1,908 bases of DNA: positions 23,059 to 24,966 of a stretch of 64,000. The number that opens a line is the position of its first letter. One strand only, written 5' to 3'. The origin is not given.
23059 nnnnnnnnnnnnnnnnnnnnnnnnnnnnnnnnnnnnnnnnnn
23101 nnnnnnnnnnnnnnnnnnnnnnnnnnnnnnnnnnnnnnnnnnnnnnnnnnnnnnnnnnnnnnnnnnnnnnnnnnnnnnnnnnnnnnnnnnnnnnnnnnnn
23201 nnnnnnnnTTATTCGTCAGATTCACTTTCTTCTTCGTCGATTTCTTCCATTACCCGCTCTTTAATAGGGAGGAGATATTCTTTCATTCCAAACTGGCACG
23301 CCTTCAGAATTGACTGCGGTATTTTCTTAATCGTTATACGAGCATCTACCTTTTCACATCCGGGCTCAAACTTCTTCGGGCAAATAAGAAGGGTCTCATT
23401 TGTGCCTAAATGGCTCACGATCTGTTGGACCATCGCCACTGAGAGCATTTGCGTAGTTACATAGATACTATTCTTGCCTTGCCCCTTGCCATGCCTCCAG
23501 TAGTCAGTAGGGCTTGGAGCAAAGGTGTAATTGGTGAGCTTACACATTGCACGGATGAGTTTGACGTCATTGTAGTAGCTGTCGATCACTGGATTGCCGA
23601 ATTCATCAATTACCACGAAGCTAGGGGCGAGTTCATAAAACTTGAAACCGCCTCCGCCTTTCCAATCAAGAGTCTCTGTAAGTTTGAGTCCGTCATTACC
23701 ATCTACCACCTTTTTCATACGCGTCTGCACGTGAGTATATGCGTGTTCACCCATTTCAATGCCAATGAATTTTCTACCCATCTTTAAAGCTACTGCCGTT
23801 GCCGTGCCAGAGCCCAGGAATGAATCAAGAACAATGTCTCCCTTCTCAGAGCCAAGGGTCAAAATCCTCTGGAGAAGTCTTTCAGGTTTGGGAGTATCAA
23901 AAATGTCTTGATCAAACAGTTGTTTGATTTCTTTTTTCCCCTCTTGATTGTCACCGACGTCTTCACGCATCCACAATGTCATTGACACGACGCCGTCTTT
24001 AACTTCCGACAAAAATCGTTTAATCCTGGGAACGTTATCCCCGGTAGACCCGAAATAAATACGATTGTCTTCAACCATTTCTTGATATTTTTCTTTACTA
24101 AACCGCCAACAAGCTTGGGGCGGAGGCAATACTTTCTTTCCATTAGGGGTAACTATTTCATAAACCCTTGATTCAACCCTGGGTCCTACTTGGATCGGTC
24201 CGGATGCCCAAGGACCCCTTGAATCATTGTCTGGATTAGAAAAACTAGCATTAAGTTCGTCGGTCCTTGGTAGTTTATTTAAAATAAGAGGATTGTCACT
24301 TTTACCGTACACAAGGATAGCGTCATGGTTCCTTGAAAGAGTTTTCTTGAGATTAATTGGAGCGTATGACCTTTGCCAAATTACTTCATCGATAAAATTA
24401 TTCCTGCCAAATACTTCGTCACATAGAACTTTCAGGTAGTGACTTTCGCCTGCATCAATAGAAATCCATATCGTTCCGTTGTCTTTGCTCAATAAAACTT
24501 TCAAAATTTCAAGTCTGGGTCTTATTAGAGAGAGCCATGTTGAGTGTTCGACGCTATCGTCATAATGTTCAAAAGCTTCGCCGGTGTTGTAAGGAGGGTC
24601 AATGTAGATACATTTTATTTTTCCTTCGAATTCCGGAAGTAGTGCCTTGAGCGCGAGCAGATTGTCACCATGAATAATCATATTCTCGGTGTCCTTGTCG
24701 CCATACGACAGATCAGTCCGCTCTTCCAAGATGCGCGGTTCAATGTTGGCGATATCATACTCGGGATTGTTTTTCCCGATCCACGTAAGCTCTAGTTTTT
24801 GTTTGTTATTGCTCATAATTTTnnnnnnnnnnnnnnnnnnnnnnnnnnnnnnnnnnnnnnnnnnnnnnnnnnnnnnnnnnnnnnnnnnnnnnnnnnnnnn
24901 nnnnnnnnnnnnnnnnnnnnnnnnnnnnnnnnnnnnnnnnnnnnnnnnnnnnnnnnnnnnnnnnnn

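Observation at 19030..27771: Five-gene co-directional defence operon: SNF2 helicase, type III Mod, type III Res, T5orf172/DUF4357 and a Cas4-like nuclease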

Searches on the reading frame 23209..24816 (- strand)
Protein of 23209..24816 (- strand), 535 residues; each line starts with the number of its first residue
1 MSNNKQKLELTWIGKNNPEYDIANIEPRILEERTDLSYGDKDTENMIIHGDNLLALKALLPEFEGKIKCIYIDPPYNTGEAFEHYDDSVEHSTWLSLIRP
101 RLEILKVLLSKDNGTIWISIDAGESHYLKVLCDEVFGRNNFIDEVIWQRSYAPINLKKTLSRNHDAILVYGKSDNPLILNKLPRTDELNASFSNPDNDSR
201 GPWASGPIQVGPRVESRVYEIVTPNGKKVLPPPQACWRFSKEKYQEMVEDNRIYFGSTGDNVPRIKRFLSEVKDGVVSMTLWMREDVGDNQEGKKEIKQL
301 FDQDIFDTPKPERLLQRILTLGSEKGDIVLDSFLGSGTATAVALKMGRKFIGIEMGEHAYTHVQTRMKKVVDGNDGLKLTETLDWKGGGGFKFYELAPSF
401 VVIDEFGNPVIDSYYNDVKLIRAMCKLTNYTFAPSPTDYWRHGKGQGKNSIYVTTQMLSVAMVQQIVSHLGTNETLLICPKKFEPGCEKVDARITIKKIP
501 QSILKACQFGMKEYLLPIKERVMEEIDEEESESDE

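Call 3: search_protein_families(library=pfam, proteins=[window:23209-24816:-], max_evalue=0.01)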
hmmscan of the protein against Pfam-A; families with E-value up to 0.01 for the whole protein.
window:23209-24816:- (535 aa): 2 families
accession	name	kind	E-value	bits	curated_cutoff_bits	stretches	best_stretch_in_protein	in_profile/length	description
PF01555.25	N6_N4_Mtase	-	1.6e-44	152.9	26.7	1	67-362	1-218/221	DNA methylase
PF03602.21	Cons_hypoth95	-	0.00035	20.7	24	0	61-96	108-143/182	Conserved hypothetical protein 95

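Call 4: search_protein_families(library=padloc, proteins=[window:23209-24816:-], max_evalue=0.01)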
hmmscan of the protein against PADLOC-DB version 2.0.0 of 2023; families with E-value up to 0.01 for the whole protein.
window:23209-24816:- (535 aa): 64 families (the best 25 are shown)
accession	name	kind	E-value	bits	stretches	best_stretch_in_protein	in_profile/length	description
PDLC03636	MTase_III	-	1.1e-168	560.6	1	4-519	3-556/575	Type III methyltransferase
PDLC03644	MTase_III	-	2.6e-134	447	1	10-400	4-425/542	Type III methyltransferase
PDLC03637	MTase_III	-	6.1e-96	320.1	1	6-342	83-434/513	Type III methyltransferase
PDLC03634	MTase_III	-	6.4e-85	284.3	2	91-357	170-446/621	Type III methyltransferase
PDLC03635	MTase_III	-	1.7e-71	239.9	2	41-180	215-357/708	Type III methyltransferase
PDLC03641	MTase_III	-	1.9e-68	229.6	2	88-345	178-430/657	Type III methyltransferase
PDLC03638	MTase_III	-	1.2e-67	226.9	1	40-397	376-713/816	Type III methyltransferase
PDLC03640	MTase_III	-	4.4e-62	208.3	3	215-374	280-450/654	Type III methyltransferase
PDLC03354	MTase_II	-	1.5e-47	160.6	1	8-369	25-384/425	Type II methyltransferase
PDLC03642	MTase_III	-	2.7e-42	143.1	1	23-346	61-382/528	Type III methyltransferase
PDLC03300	MTase_II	-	2.8e-37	126.4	3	83-180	77-170/302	Type II methyltransferase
PDLC03639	MTase_III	-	5.3e-29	99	2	25-217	68-261/639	Type III methyltransferase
PDLC03633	MTase_III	-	2.3e-28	97.2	3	305-369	291-355/616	Type III methyltransferase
PDLC03299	MTase_II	-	3.4e-28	97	2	307-369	197-258/296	Type II methyltransferase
PDLC03646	MTase_III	-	7.6e-28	94.9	2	35-180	462-604/1057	Type III methyltransferase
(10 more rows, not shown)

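Call 5: search_protein_families(library=ncbifam, proteins=[window:23209-24816:-], max_evalue=0.001)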
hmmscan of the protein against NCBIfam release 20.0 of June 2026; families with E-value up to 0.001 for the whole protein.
window:23209-24816:- (535 aa): 3 families
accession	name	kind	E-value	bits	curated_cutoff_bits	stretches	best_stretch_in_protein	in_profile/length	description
NF008572.0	PRK11524.1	equivalog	2.4e-25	89.3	292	2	307-373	196-261/294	adenine-specific DNA-methyltransferase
NF050803.1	DnaMtaseCcrMCaul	equivalog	3.1e-20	72.4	830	1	293-373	173-253/350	adenine-specific DNA-methyltransferase CcrM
NF010253.0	PRK13699.1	subfamily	1.2e-07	31.6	244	1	307-370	145-208/226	DNA methyltransferase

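Call 50: search_solved_structures(query=window:23209-24816:-, max_evalue=0.001)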
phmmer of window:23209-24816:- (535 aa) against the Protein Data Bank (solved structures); distinct sequences matched with E-value up to 0.001: 12.
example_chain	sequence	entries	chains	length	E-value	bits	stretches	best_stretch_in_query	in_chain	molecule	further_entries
6k0w_B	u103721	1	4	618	1.8e-45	158.7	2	82-347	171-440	Adenine specific DNA methyltransferase (Mod)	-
4zcf_A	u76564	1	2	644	9.1e-37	129.9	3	88-179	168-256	Restriction endonuclease EcoP15I, modification subunit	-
7dsu_A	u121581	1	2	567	7.1e-22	80.8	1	34-349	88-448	Mbo45V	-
6pbd_A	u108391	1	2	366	3.2e-16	62.1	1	293-371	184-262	Modification methylase CcrMI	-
1g60_A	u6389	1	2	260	1.6e-13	53.2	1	307-357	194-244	Adenine-specific Methyltransferase MboIIA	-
9c3u_A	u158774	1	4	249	2.2e-08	36.2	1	306-358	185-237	Methyltransferase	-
8urk_A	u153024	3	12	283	3.1e-08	35.8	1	306-359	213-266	Methyltransferase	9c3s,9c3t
5hek_A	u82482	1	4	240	1.9e-05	26.6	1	307-366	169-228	Adenine specific DNA methyltransferase (DpnA)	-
5hfj_A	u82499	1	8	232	2.2e-05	26.3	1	307-362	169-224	Adenine specific DNA methyltransferase (DpnA)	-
2zie_A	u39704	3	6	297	8.4e-05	24.4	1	308-359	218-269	Putative modification methylase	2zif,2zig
8s9n_A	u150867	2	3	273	0.00077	21.2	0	309-357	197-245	DNA cytosine-N4 methyltransferase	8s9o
8s9m_A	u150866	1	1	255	0.00081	21.2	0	309-357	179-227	DNA cytosine-N4 methyltransferase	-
